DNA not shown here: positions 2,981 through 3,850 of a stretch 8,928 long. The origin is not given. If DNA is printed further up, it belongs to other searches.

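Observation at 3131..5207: Mosaic B/C paralog pair: identical 5' CDS, an unrelated internal cassette of about 80 nt, then identity again with a 6-nt in-frame indel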

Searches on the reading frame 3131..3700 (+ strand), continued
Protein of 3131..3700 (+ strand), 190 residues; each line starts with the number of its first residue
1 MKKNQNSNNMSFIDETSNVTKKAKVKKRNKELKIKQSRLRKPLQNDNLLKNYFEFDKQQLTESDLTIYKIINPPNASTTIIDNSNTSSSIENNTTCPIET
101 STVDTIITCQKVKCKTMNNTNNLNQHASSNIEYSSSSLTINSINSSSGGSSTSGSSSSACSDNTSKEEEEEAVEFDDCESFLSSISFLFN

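Call 43: predict_structure(alignment_id=A3)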
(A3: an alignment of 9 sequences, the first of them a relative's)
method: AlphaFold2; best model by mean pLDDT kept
length: 190 residues; sequences in the alignment: 9
mean_pLDDT: 46.9   pTM: 0.13
mean pLDDT of the five models: 46.9, 46.0, 43.1, 42.9, 42.4
residues with pLDDT >= 90: 0; 70-90: 7; 50-70: 68; < 50: 115
segments of 3 or more residues with pLDDT < 50: 59-65, 67-72, 75-171
pLDDT, mean of each block of 10 residues (from residue 1): 54 59 59 56 63 52 47 44 32 32 40 40 38 37 34 36 42 58 68
secondary structure, 60 per line:
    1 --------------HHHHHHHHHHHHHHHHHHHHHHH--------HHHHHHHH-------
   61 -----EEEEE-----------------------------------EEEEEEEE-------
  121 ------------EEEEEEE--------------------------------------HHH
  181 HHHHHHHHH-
elements in order: H15-37 H46-53 E66-70 E106-113 E133-139 H178-189
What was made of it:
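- The linker is predicted to be disordered (call 43). The linker is low-complexity and predicted disordered (call 43).
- Tried and rejected: Mean pLDDT was 46.9 and pTM 0.13 (call 43).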

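Call 47: find_encoding_contigs(protein=P0016, flank=10000, max_places=3)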
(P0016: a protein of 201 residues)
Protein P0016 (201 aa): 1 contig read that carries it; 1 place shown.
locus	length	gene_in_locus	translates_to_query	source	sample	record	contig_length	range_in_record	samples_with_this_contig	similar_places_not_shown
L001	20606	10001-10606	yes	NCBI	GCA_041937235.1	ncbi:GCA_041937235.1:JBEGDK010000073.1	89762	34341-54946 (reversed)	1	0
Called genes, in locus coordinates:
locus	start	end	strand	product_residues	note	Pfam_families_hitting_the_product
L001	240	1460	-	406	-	PF00153:Mito_carr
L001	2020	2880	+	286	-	PF02678:Pirin, PF05726:Pirin_C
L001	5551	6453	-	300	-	-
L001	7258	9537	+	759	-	PF13415:Beta-prop_FBX42, PF13854:Kelch_HCF, PF24981:Beta-prop_ATRN-LZTR1, PF13415:Beta-prop_FBX42, PF24681:Kelch_KLHDC2_KLHL20_DRC7, PF24981:Beta-prop_ATRN-LZTR1, PF13418:Beta-prop_TYW4, PF13415:Beta-prop_FBX42, +7 more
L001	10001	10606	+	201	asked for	-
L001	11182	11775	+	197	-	-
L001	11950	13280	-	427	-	PF02668:TauD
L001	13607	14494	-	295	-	PF14497:GST_C_3 (weak)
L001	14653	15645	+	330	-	-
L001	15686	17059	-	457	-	PF01112:Asparaginase_2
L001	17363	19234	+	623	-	PF00233:PDEase_I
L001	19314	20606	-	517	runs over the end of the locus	PF01144:CoA_trans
